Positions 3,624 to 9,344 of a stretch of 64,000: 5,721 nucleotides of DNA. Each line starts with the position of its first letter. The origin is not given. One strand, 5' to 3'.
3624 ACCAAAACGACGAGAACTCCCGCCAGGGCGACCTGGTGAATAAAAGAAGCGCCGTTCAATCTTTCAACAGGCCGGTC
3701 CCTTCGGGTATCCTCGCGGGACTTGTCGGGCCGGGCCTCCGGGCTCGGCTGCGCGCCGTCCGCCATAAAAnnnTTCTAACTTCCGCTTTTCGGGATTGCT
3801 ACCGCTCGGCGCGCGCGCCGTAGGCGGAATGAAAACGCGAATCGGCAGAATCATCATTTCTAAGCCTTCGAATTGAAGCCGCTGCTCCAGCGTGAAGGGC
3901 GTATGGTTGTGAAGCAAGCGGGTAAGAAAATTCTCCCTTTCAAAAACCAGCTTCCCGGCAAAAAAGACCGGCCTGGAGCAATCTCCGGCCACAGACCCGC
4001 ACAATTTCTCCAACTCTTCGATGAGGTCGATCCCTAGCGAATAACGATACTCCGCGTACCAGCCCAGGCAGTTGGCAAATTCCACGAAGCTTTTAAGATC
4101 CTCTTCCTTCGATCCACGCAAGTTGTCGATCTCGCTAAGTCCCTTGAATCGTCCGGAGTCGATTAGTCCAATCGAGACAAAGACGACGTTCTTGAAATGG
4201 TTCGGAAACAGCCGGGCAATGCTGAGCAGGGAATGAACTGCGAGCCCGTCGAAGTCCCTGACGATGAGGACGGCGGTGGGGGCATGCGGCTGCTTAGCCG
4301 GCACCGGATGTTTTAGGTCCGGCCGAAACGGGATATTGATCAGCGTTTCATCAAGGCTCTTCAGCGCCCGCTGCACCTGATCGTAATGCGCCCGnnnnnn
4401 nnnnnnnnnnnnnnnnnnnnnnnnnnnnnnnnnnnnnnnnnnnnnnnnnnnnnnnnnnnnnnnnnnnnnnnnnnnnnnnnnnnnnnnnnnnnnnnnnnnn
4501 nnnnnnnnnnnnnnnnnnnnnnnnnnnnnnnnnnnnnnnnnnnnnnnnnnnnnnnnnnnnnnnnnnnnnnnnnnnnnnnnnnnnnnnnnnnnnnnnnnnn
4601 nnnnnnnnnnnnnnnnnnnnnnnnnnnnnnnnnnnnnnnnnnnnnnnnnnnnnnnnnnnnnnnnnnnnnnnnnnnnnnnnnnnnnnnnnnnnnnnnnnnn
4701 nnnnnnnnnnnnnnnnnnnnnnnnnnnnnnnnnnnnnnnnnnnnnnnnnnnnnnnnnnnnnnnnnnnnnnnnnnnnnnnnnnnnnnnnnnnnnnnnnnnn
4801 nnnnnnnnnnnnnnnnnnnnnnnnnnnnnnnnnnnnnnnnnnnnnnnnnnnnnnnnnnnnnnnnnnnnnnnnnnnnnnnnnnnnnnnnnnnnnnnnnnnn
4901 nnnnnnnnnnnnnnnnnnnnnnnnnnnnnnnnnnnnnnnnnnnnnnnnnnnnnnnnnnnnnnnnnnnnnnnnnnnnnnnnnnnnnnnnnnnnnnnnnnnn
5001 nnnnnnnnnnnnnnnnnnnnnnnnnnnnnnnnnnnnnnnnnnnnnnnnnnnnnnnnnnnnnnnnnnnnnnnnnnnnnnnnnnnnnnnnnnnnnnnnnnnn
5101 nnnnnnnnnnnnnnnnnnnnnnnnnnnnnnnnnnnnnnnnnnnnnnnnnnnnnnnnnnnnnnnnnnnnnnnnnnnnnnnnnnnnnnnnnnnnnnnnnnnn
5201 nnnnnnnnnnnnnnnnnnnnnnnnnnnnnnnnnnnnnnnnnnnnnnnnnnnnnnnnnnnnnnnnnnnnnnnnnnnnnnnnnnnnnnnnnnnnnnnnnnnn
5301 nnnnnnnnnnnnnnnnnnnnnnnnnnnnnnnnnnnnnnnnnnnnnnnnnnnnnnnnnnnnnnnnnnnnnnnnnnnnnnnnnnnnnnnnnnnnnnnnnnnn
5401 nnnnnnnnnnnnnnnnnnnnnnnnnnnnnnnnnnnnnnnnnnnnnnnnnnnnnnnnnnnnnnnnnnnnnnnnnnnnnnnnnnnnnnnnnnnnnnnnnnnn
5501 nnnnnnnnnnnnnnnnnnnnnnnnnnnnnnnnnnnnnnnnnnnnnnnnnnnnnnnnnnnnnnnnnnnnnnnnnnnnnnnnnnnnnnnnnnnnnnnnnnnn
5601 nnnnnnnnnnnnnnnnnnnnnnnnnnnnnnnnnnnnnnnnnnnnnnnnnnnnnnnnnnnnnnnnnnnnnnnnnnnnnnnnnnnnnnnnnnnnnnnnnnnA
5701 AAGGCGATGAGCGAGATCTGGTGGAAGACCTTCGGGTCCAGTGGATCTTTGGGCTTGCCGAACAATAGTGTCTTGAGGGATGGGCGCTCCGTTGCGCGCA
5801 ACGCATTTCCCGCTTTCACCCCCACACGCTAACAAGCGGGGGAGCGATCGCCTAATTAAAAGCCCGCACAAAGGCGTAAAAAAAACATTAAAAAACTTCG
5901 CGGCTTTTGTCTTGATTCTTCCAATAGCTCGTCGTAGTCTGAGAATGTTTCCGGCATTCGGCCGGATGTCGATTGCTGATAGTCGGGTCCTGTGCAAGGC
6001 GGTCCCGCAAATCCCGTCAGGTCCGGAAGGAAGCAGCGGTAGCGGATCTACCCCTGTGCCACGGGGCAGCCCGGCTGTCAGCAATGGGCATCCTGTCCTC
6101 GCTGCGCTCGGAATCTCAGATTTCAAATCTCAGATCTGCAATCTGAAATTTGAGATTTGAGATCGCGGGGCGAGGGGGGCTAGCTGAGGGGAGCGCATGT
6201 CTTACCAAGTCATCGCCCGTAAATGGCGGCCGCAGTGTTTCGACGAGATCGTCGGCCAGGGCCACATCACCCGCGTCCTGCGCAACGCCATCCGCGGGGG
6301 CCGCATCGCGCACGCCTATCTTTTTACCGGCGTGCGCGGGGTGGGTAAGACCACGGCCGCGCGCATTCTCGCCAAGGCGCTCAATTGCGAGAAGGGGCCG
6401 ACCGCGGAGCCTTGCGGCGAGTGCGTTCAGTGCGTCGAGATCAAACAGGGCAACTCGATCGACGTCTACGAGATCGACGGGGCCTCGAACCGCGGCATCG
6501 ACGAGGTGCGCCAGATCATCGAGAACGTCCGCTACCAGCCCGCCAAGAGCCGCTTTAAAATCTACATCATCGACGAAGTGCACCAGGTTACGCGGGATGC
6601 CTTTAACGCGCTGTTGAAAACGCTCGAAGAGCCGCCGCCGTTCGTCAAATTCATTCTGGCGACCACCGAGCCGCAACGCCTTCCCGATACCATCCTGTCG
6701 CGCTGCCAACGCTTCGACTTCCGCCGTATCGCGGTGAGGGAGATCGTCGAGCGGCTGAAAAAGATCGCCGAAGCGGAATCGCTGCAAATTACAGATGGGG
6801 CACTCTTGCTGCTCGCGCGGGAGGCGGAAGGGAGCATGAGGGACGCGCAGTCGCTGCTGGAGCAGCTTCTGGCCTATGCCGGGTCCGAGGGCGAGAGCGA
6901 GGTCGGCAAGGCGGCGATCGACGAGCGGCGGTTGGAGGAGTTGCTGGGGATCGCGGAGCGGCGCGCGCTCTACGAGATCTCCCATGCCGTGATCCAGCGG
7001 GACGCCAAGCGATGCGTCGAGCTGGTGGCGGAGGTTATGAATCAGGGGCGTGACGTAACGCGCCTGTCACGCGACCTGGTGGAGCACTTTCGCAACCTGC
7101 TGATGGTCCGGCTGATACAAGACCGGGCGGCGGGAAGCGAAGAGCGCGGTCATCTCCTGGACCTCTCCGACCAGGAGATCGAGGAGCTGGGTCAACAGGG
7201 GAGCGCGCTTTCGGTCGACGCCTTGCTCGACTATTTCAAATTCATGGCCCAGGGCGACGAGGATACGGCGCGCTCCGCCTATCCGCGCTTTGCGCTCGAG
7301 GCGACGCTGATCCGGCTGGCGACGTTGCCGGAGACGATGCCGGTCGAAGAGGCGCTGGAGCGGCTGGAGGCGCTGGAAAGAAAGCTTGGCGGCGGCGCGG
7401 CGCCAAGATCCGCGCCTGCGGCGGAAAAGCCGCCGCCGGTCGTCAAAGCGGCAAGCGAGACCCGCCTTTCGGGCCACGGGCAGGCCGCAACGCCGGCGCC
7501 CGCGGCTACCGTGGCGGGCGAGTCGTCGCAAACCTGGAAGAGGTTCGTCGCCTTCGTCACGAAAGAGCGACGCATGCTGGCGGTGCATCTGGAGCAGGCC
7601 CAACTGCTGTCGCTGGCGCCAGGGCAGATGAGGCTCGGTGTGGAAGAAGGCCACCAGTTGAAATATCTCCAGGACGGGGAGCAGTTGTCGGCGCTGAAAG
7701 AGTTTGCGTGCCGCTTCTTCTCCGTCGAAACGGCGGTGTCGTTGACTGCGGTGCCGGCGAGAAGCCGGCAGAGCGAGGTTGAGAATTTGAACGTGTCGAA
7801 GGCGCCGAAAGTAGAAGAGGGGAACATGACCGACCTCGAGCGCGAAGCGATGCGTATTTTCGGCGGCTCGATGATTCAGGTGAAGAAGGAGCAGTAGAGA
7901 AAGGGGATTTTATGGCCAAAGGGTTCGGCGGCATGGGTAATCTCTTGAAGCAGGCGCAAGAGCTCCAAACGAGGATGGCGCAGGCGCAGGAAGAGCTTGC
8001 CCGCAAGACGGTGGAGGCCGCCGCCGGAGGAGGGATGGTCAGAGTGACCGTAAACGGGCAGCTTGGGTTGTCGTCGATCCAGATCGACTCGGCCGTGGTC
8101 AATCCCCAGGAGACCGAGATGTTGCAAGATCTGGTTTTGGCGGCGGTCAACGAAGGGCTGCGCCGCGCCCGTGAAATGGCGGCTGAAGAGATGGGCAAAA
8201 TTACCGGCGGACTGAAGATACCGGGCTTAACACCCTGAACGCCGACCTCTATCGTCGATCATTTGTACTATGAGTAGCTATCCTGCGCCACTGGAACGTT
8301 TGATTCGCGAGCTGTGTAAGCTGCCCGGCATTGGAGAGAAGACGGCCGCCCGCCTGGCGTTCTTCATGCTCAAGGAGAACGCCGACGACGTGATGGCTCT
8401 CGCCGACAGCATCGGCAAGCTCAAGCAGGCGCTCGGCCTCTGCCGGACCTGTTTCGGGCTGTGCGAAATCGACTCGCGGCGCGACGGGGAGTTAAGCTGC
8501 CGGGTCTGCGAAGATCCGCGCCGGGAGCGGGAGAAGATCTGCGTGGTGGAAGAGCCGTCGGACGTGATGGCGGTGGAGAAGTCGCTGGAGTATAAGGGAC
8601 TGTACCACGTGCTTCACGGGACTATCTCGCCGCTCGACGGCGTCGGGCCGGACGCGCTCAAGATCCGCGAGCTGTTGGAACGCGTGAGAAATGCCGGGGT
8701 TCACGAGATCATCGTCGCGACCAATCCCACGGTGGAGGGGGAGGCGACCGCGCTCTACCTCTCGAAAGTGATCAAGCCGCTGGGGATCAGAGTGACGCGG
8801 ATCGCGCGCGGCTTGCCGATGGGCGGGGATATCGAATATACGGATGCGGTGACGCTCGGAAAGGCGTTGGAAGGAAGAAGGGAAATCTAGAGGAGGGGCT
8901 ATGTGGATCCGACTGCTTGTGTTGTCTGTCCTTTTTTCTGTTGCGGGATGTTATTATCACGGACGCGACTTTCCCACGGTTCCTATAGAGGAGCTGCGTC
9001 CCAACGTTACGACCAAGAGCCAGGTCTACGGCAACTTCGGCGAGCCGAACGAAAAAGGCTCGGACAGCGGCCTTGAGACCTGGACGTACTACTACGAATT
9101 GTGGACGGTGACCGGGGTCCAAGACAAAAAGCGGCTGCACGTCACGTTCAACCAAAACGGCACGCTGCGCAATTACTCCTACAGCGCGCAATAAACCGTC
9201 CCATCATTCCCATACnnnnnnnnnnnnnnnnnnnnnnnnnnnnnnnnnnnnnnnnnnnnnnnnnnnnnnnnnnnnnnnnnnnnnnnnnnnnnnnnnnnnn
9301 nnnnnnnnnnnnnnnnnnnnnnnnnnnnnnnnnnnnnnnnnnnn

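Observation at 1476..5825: Split or truncated KdpD/KdpE system wired to an APC-family transporter with a USP-like tail instead of kdpFABC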

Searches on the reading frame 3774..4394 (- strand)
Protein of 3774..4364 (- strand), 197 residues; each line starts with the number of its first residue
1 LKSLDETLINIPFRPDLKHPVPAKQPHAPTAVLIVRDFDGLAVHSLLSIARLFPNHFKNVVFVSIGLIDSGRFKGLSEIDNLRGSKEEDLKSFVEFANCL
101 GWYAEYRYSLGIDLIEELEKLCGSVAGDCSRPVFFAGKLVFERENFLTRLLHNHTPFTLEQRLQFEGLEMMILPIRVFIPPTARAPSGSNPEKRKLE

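Call 13: search_solved_structures(query=window:3774-4364:-, max_evalue=10, show_alignments=3)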
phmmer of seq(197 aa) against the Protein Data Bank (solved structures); distinct sequences matched with E-value up to 10: 0.

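Call 26: predict_structure(alignment_id=A2)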
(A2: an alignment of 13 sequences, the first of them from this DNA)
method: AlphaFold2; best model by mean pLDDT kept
length: 207 residues; sequences in the alignment: 13
mean_pLDDT: 44.5   pTM: 0.38
mean pLDDT of the five models: 44.5, 41.3, 39.8, 37.2, 36.5
residues with pLDDT >= 90: 0; 70-90: 0; 50-70: 59; < 50: 148
segments of 3 or more residues with pLDDT < 50: 1-33, 46-54, 71-84, 92-105, 139-207
pLDDT, mean of each block of 10 residues (from residue 1): 39 39 37 52 46 48 53 38 46 45 49 54 57 56 47 39 37 35 41 38 38
secondary structure, 60 per line:
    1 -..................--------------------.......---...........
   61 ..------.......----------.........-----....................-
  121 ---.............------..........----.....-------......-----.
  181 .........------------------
elements in order: H2-19 E40-46 H50-62 E69-75 H86-94 H100-119 H124-136 E143-152 H157-161 H169-174 E180-189

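Call 34: predict_structure(alignment_id=A4)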
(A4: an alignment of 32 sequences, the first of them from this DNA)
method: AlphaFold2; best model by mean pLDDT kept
length: 207 residues; sequences in the alignment: 32
mean_pLDDT: 91.3   pTM: 0.85
mean pLDDT of the five models: 91.3, 90.6, 90.4, 89.9, 88.8
residues with pLDDT >= 90: 153; 70-90: 41; 50-70: 13; < 50: 0
segments of 3 or more residues with pLDDT < 50: none
pLDDT, mean of each block of 10 residues (from residue 1): 88 91 77 97 97 97 97 97 93 97 95 98 97 98 96 82 89 98 91 70 66
secondary structure, 60 per line:
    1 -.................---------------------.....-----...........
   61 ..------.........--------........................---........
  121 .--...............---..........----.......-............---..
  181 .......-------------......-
elements in order: H2-18 E40-44 H50-62 E69-77 H86-109 E113-121 H124-138 E142-151 H156-162 H164-175 E179-187 H201-206

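Call 38: fold_search(model_id=the predicted structure, library=pdb)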
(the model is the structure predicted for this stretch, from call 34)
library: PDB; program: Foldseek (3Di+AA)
matches with E <= 10: 1518; with E <= 0.001: 6
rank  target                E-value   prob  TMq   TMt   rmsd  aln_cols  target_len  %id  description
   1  8b70_A                7.9e-05  1.00  0.51  0.20  11.2       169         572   15  KimA from B. subtilis with nucleotide second-messenger c-di-AMP bound (released 2023-01-18)
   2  3fg9_C                5.4e-04  1.00  0.48  0.63   8.9       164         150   13  The crystal structure of an universal stress protein UspA family protein from Lactobacillus plantarum WCFS1 (released 2008-12-23)
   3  7ji4                  5.7e-04  1.00  0.39  0.58   5.5       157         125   15  Universal stress protein (USP) domain of KdpD histidine kinase in complex with second messenger c-di-AMP (released 2021-05-26)
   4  3idf_B                5.7e-04  1.00  0.40  0.56   5.9       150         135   15  The Crystal Structure of a USP-like protein from Wolinella succinogenes to 2.0A (released 2009-08-04)
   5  3fg9_A                7.8e-04  1.00  0.48  0.61  12.4       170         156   14  The crystal structure of an universal stress protein UspA family protein from Lactobacillus plantarum WCFS1 (released 2008-12-23)
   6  4wny                  8.3e-04  1.00  0.46  0.66   4.4       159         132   16  Crystal structure of a protein from the universal stress protein family from Burkholderia pseudomallei (released 2014-11-05)
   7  2iel_A                1.4e-03  1.00  0.41  0.58   4.8       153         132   10  CRYSTAL STRUCTURE OF TT0030 from Thermus Thermophilus (released 2006-11-14)
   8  2gm3_A                1.7e-03  1.00  0.44  0.57   4.9       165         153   12  Crystal Structure of an Universal Stress Protein Family Protein from Arabidopsis Thaliana At3g01520 with AMP Bound (released 2006-04-18)
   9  3tnj                  2.0e-03  1.00  0.43  0.63   4.3       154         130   13  Crystal structure of universal stress protein from Nitrosomonas europaea with AMP bound (released 2011-09-14)
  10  6hcd_D                2.4e-03  1.00  0.49  0.71   3.5       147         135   14  Structure of universal stress protein from Archaeoglobus fulgidus (released 2018-08-29)
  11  6hcd_B                2.5e-03  1.00  0.47  0.69   4.0       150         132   15  Structure of universal stress protein from Archaeoglobus fulgidus (released 2018-08-29)
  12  2dum_B                2.5e-03  1.00  0.43  0.60   5.2       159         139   13  Crystal structure of hypothetical protein, PH0823 (released 2007-01-24)
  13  3idf_A                2.9e-03  1.00  0.46  0.64   5.8       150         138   13  The Crystal Structure of a USP-like protein from Wolinella succinogenes to 2.0A (released 2009-08-04)
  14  3fg9_B                3.0e-03  1.00  0.48  0.65  12.2       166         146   11  The crystal structure of an universal stress protein UspA family protein from Lactobacillus plantarum WCFS1 (released 2008-12-23)
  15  3fg9_D                3.4e-03  1.00  0.49  0.64   8.8       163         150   11  The crystal structure of an universal stress protein UspA family protein from Lactobacillus plantarum WCFS1 (released 2008-12-23)
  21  3fg9_F                8.2e-03  0.99  0.43  0.60   9.2       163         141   12  The crystal structure of an universal stress protein UspA family protein from Lactobacillus plantarum WCFS1 (released 2008-12-23)
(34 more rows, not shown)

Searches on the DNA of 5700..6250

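Call 21: search_rna_families(source=window, start=5700, end=6250, threshold=evalue, max_evalue=1)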
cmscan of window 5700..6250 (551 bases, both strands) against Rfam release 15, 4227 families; matches with E-value up to 1: 7.
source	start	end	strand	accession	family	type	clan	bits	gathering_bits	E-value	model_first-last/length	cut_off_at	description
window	5981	6079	+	RF00169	Bacteria_small_SRP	Gene;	CL00003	72.8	40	2.3e-16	1-97/97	no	Bacterial small signal recognition particle RNA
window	6089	6179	+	RF04211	MIR5185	Gene; miRNA;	-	30.5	101.7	0.0006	1-111/111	no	MIR5185 microRNA precursor family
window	6113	6163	+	RF03652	mir-2329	Gene; miRNA;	-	28.6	90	0.0014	1-66/66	no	mir-2329 microRNA precursor family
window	6113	6163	-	RF03652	mir-2329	Gene; miRNA;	-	27.3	90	0.003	1-66/66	no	mir-2329 microRNA precursor family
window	6093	6183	-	RF04211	MIR5185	Gene; miRNA;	-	22.4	101.7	0.067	1-111/111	no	MIR5185 microRNA precursor family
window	6097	6175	+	RF03650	mir-1290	Gene; miRNA;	-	22.3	82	0.048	1-76/76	no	mir-1290 microRNA precursor family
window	6112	6166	+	RF03494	mir-4680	Gene; miRNA;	-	19.6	78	0.75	1-69/69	no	mir-4680 microRNA precursor family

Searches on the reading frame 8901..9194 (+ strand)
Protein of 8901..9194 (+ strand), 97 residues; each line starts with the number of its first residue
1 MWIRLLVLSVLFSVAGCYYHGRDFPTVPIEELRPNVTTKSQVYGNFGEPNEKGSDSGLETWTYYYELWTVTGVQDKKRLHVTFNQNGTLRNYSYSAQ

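Call 73: search_protein_families(library=pfam, proteins=[window:8901-9194:+], max_evalue=0.001)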
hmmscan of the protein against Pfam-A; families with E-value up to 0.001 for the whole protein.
window:8901-9194:+ (97 aa): 1 family
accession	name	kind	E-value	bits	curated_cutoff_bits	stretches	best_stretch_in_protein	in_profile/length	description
PF04355.18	BamE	-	2.1e-07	31.1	23.2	1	29-91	9-69/71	Outer membrane protein assembly factor BamE domain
